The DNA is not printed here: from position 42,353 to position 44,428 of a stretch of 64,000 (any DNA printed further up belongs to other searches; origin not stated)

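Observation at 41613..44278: Defense-type SIR2 domain protein translationally overlapping the HNH gene, followed by an uncharacterised 286-aa partner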

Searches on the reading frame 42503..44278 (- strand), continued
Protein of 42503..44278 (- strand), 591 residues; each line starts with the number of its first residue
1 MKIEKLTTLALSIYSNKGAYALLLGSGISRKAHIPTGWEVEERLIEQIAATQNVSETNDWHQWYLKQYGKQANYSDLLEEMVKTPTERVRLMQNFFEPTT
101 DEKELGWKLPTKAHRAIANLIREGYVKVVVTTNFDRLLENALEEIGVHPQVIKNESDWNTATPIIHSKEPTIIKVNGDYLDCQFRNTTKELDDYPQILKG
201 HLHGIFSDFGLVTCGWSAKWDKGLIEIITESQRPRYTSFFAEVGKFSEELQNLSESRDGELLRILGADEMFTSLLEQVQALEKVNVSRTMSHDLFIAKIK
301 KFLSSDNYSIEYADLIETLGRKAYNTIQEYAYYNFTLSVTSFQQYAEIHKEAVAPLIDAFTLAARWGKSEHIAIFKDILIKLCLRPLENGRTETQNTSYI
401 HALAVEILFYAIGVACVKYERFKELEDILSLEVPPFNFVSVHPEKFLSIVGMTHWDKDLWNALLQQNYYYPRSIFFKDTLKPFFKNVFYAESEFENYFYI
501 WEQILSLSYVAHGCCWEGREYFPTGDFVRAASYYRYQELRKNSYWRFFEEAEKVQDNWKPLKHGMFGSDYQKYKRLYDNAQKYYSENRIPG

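Call 66: search_protein_families(library=padloc, alignment_id=A5, max_evalue=0.00001)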
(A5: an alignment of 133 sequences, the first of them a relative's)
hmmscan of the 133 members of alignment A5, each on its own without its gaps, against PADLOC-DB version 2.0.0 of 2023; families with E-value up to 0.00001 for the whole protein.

A. member 1, L010:7738-9567:- (609 aa): 24 families
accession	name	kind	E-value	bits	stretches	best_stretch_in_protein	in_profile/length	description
PDLC03642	MTase_III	-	7.8e-100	333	1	30-456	40-430/528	Type III methyltransferase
PDLC03634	MTase_III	-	6.5e-88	294.2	2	127-423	170-456/621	Type III methyltransferase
PDLC03644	MTase_III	-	1.5e-79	266.2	1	50-453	16-421/542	Type III methyltransferase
PDLC03641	MTase_III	-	2.7e-78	262.1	2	124-433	178-468/657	Type III methyltransferase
PDLC03639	MTase_III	-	2.5e-63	212.4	2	11-268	25-278/639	Type III methyltransferase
PDLC03640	MTase_III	-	1.9e-62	209.5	2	55-209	23-201/654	Type III methyltransferase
PDLC03637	MTase_III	-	1.4e-52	177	1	4-427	55-469/513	Type III methyltransferase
PDLC03645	MTase_III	-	3.3e-50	168.9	2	61-202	127-269/709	Type III methyltransferase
PDLC03635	MTase_III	-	4.2e-50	169.2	1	71-431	216-578/708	Type III methyltransferase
PDLC03636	MTase_III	-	3.7e-49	166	1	31-431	4-411/575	Type III methyltransferase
PDLC03646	MTase_III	-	8.8e-38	127.7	2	71-207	469-597/1057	Type III methyltransferase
PDLC03638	MTase_III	-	9.3e-36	121.4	1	73-398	380-657/816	Type III methyltransferase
PDLC03278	MTase_II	-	1.3e-35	121.6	2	82-211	7-126/390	Type II methyltransferase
PDLC03354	MTase_II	-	7.3e-31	105.6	1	73-211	55-211/425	Type II methyltransferase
PDLC03300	MTase_II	-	6.5e-24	82.5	1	126-216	82-172/302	Type II methyltransferase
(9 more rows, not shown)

B. families by the number of members that match (of 133 scanned): 258 families (the first 25 are shown)
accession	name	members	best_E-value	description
PDLC03040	REase_I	3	0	Type I restriction enzyme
PDLC03642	MTase_III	3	3e-105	Type III methyltransferase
PDLC03634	MTase_III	3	2e-91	Type III methyltransferase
PDLC03644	MTase_III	3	1.5e-79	Type III methyltransferase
PDLC03641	MTase_III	3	2.7e-78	Type III methyltransferase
PDLC03044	REase_I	3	3.2e-66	Type I restriction enzyme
PDLC03640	MTase_III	3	5.2e-65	Type III methyltransferase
PDLC03639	MTase_III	3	7.1e-65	Type III methyltransferase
PDLC03041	REase_I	3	1.2e-60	Type I restriction enzyme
PDLC03048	REase_I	3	1.6e-56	Type I restriction enzyme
PDLC03637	MTase_III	3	1.9e-55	Type III methyltransferase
PDLC03645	MTase_III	3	7.3e-53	Type III methyltransferase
PDLC03635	MTase_III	3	4.2e-50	Type III methyltransferase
PDLC03636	MTase_III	3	3.7e-49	Type III methyltransferase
PDLC03646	MTase_III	3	2.5e-38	Type III methyltransferase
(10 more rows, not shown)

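Call 83: search_protein_families(library=ncbifam, proteins=[window:42503-44278:-], max_evalue=0.01)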
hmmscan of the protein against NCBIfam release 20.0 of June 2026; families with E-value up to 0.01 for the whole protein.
window:42503-44278:- (591 aa): 4 families
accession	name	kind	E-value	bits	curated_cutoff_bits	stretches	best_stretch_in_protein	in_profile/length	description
NF040867.1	prot_deacyl_CobB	equivalog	0.00013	21.3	320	1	108-141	72-105/242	NAD-dependent protein deacetylase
NF041818.1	Dsr1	equivalog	0.00022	19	1400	1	23-145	26-139/1263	anti-phage defense-associated sirtuin Dsr1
NF001753.0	PRK00481.1-3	subfamily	0.0018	17.3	243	1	108-141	75-108/252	NAD-dependent protein deacylase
NF003738.0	PRK05333.1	equivalog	0.0094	14.9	305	0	109-141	89-121/295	NAD-dependent protein deacetylase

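Call 94: list_cluster_members(proteins=[window:42503-44278:-, window:41613-42473:-, window:44268-46166:-, window:40038-41297:-, window:36102-38828:-, window:47918-51022:-, window:46276-47670:-])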
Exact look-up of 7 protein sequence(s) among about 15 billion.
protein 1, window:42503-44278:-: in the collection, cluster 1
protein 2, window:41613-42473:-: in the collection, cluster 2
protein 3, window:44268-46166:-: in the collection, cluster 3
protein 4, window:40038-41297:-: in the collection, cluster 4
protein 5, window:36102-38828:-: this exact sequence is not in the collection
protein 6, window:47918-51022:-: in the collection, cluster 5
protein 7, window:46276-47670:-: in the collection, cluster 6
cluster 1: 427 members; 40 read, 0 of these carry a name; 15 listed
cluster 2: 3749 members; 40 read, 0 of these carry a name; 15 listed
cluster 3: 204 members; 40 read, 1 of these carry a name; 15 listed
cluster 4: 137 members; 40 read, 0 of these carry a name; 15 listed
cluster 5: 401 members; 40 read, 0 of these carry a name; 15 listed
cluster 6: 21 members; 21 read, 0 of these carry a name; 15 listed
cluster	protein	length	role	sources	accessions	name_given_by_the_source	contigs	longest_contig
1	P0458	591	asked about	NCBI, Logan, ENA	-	-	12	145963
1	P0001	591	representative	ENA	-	-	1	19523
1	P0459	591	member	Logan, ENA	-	-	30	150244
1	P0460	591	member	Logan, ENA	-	-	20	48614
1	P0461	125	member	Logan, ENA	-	-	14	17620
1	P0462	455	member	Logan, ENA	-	-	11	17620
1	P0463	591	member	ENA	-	-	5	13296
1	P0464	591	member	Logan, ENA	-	-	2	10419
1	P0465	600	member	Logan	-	-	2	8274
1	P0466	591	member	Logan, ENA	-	-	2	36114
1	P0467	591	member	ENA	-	-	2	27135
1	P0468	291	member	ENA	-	-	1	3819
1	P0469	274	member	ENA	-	-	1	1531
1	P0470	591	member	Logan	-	-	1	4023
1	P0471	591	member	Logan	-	-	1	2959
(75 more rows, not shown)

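Call 97: find_related_loci(query=A1, collection=viral_contigs, flank=6000)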
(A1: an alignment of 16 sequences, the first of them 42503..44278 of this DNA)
Query A1 (591 aa) in viral_contigs; peptide patterns used: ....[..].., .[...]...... (x = any residue, [..] = any of these).
27 stretches matched a pattern; 9 encode a relative of the query (tblastn E <= 1e-3); 9 distinct loci.
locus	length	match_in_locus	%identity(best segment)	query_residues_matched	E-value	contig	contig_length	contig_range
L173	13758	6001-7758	44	1-587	4e-163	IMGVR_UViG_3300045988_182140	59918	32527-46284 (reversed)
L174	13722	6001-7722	45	1-576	9e-163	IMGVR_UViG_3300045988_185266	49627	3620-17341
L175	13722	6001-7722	44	1-576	4e-159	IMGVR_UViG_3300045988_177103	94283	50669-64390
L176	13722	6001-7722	44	1-576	4e-159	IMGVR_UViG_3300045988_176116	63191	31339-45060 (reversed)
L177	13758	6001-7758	43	1-587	6e-157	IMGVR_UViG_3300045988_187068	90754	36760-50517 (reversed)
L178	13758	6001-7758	42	1-587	4e-156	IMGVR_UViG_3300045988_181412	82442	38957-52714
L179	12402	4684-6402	42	1-576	4e-149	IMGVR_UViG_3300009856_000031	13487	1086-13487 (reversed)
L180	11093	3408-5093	40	6-573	4e-128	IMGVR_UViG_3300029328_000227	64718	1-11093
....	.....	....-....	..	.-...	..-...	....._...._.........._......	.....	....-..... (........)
